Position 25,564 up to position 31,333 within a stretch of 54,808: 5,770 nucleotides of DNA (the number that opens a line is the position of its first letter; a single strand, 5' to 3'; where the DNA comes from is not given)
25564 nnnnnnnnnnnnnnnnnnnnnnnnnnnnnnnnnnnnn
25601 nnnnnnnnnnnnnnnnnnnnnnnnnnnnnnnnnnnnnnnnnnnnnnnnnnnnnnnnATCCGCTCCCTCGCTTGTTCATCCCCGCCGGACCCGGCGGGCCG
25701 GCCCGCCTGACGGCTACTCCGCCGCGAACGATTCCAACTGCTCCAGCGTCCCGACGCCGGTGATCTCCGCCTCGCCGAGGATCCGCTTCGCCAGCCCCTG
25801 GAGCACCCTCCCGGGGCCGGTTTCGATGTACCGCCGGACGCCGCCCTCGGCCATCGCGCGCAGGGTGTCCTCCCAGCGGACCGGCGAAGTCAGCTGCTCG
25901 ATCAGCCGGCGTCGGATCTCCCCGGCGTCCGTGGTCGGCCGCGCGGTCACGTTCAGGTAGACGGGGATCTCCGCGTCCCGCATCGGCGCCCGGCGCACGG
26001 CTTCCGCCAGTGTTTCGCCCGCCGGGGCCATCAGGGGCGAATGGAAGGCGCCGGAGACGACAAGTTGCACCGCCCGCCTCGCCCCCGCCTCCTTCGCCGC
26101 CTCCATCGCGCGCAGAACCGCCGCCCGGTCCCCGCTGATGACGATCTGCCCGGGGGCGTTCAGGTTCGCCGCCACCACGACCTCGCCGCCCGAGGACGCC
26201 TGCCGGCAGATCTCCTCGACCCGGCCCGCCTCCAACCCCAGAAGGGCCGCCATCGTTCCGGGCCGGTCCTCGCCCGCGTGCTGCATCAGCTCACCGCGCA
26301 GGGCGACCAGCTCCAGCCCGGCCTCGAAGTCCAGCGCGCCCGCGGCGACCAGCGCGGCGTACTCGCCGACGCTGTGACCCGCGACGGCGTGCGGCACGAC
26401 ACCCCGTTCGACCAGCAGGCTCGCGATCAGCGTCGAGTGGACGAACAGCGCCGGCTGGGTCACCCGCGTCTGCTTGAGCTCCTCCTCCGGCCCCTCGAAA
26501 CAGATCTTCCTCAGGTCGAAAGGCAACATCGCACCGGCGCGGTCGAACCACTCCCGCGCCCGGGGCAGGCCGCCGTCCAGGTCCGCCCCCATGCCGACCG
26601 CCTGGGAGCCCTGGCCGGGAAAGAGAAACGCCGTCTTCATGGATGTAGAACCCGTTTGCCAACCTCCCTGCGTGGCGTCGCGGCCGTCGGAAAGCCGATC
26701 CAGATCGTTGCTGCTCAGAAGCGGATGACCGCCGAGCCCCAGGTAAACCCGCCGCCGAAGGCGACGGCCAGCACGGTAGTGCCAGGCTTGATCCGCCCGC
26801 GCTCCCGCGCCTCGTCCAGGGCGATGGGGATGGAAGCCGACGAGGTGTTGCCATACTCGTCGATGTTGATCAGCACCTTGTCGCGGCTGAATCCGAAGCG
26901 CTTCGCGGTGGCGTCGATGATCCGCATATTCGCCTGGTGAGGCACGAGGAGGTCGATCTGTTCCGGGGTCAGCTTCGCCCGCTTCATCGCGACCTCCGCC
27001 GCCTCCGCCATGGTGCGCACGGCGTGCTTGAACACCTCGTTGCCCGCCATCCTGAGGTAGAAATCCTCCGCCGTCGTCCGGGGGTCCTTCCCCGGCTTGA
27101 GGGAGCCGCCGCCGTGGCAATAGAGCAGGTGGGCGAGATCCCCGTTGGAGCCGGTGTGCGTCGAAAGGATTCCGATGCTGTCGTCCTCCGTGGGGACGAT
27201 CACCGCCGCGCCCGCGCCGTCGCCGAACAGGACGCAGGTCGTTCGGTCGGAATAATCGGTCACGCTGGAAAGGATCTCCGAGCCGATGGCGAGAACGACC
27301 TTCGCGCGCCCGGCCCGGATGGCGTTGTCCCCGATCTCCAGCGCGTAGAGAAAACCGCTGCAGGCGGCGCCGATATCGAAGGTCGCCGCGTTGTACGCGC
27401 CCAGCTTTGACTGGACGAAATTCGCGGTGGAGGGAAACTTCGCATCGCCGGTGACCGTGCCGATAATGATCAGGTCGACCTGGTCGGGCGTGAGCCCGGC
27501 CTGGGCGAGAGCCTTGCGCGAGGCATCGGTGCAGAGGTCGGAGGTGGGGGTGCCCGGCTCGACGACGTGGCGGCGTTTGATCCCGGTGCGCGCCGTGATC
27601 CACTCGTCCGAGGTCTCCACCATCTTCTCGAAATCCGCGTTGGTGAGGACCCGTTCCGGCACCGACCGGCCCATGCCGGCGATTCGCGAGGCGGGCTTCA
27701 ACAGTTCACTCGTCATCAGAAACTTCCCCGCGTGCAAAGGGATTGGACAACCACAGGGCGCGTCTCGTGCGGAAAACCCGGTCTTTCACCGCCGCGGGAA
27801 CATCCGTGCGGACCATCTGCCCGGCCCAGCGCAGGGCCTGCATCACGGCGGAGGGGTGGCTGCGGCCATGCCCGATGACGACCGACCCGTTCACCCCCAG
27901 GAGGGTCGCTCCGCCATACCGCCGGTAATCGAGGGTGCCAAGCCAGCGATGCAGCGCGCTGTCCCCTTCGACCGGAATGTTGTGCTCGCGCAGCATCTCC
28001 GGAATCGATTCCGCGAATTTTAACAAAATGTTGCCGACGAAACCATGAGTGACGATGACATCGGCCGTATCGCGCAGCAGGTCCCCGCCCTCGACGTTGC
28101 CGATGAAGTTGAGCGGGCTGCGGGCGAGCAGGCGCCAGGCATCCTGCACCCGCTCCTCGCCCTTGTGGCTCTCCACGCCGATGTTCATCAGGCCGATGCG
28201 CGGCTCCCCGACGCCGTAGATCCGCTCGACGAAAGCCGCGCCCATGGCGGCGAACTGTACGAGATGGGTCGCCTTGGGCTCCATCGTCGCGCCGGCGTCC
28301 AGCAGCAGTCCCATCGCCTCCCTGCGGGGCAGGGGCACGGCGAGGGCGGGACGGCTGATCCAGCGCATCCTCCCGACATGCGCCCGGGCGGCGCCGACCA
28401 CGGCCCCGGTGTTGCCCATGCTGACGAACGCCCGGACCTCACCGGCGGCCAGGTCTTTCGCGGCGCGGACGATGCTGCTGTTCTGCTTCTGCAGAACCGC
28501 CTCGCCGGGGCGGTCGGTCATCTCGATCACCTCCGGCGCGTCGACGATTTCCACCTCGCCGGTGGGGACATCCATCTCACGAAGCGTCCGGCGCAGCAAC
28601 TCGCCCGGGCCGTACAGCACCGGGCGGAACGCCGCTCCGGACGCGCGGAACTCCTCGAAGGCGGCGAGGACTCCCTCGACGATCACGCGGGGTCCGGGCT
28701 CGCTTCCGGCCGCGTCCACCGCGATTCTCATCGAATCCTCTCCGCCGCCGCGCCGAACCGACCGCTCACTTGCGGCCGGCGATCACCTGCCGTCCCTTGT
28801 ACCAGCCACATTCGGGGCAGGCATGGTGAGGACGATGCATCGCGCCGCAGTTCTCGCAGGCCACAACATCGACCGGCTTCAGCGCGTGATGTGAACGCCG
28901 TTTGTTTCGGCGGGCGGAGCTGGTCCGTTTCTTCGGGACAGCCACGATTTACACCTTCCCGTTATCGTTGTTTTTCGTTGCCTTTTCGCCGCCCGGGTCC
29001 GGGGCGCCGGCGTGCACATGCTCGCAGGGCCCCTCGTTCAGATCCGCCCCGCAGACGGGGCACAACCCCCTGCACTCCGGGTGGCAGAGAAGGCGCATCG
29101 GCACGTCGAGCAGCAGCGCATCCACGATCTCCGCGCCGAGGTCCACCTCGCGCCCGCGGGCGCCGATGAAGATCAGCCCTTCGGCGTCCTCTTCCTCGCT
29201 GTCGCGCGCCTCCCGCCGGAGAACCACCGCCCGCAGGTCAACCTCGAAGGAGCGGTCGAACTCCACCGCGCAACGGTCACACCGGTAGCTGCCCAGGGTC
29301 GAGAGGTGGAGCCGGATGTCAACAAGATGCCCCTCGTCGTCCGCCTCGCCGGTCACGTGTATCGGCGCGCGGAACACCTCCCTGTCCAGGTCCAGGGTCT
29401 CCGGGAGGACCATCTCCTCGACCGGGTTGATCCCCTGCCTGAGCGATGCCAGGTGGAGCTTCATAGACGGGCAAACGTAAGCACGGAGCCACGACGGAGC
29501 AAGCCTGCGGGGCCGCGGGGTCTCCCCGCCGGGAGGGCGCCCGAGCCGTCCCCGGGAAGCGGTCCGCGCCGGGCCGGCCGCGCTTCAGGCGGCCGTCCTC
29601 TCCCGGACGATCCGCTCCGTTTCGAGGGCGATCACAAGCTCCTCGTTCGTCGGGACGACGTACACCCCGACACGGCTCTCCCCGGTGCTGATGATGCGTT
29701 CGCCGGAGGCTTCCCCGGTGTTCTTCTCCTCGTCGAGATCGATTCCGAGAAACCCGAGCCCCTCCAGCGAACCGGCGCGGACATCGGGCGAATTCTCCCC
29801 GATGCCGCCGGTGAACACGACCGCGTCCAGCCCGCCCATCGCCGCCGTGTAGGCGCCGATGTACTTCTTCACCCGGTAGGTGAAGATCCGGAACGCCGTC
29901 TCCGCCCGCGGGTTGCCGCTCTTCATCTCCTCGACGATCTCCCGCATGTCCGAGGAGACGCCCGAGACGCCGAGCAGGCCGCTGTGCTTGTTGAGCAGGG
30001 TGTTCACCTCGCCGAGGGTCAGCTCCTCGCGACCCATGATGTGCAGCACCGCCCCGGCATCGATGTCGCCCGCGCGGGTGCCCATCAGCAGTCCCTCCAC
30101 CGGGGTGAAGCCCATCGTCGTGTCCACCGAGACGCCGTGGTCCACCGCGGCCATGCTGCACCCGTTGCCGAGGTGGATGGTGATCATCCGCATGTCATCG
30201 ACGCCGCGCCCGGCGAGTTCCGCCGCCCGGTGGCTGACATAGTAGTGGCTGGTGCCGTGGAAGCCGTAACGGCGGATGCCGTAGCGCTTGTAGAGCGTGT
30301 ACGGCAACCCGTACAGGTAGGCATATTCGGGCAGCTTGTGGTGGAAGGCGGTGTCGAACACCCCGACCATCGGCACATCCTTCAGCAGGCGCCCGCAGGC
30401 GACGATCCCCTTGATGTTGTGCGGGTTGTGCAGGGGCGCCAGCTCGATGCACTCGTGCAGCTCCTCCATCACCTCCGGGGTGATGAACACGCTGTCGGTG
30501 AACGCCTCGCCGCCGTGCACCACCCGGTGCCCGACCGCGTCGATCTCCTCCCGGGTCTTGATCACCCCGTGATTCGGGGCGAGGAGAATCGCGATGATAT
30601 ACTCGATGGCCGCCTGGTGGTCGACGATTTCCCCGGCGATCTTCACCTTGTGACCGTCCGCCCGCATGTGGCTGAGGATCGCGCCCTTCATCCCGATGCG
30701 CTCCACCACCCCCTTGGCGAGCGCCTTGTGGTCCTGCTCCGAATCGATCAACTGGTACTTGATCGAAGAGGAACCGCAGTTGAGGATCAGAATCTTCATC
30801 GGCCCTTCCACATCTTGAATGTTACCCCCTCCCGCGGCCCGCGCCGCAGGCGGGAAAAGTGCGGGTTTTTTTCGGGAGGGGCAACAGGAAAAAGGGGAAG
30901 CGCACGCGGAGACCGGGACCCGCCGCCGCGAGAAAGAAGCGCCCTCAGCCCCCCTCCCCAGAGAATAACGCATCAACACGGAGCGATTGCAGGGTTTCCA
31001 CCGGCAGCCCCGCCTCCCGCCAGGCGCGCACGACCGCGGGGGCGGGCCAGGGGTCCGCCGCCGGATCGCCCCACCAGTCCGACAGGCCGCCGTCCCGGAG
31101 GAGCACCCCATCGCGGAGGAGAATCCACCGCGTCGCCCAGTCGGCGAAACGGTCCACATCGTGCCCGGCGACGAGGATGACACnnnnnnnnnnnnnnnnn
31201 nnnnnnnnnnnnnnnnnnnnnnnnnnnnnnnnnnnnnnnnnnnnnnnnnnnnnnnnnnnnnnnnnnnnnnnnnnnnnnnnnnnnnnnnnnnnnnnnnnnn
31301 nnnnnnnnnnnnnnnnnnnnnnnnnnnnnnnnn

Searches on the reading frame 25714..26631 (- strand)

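Call 69: search_protein_families(library=pfam, proteins=[window:25714-26631:-], max_evalue=0.001)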
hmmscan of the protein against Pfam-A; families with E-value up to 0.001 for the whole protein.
window:25714-26631:- (305 aa): 1 family
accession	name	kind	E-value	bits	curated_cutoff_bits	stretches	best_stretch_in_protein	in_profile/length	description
PF00698.26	Acyl_transf_1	-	3.8e-42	145.3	32.7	1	2-284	2-278/319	Acyl transferase domain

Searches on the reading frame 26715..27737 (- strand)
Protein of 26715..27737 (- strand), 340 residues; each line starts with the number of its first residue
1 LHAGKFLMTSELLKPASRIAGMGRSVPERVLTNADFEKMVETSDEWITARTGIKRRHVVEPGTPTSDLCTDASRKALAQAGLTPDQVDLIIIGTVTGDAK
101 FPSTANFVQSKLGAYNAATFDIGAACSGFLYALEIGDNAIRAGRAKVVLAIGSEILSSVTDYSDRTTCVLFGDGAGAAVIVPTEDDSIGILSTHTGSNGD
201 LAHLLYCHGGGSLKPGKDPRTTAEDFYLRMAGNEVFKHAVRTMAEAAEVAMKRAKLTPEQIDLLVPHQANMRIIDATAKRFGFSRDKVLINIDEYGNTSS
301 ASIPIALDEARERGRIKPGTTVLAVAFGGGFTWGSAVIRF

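Call 25: search_protein_families(library=pfam, proteins=[window:26715-27737:-], max_evalue=0.0001)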
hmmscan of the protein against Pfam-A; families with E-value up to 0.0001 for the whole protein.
window:26715-27737:- (340 aa): 5 families
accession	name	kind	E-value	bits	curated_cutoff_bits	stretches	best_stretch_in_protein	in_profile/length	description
PF08541.16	ACP_syn_III_C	-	1.6e-39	134.4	26.6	1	252-339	2-89/90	3-Oxoacyl-[acyl-carrier-protein (ACP)] synthase III C terminal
PF08545.16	ACP_syn_III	-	3.1e-29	101.1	24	1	120-199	1-80/80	3-Oxoacyl-[acyl-carrier-protein (ACP)] synthase III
PF00108.29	Thiolase_N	-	7.1e-13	49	26.4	1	49-164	7-123/260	Thiolase, N-terminal domain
PF07451.17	SpoVAD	-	1.6e-06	27.5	22.1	0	66-154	52-134/329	Stage V sporulation protein AD (SpoVAD)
PF00109.32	ketoacyl-synt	-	5.2e-05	23.4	20.8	0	106-158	155-206/252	Beta-ketoacyl synthase, N-terminal domain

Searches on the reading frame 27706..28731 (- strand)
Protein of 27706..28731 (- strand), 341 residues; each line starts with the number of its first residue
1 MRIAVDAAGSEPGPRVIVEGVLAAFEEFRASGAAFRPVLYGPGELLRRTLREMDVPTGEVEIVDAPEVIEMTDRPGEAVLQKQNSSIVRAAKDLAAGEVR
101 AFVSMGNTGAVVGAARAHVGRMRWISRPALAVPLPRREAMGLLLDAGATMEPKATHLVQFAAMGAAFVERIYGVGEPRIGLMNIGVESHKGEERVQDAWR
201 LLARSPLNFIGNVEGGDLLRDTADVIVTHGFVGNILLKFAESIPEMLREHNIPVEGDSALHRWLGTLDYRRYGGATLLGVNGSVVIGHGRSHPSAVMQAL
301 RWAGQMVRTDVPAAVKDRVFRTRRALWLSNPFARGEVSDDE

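Call 26: search_protein_families(library=pfam, proteins=[window:27706-28731:-], max_evalue=0.0001)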
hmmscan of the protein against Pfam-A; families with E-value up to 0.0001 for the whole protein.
window:27706-28731:- (341 aa): 1 family
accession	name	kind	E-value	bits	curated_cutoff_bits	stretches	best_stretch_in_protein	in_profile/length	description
PF02504.20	FA_synthesis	-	3.7e-78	263.3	29.1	1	1-312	1-322/324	Fatty acid synthesis protein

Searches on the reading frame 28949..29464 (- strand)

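Call 26: search_protein_families(library=pfam, proteins=[window:28949-29464:-], max_evalue=0.0001)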
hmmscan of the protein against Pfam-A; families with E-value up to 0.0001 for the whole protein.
window:28949-29464:- (171 aa): 1 family
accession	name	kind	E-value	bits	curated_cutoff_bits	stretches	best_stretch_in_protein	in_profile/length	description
PF02620.22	YceD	-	5.1e-22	78.6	33.2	1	52-157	3-110/119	Large ribosomal RNA subunit accumulation protein YceD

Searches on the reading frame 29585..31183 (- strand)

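Call 26: search_protein_families(library=pfam, proteins=[window:29585-31183:-], max_evalue=0.0001)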
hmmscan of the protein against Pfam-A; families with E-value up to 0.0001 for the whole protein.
window:29585-31183:- (532 aa): 1 family
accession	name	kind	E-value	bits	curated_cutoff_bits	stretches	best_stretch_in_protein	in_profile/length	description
PF00871.23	Acetate_kinase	-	6.8e-153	509.4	22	1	130-519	1-391/392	Acetokinase family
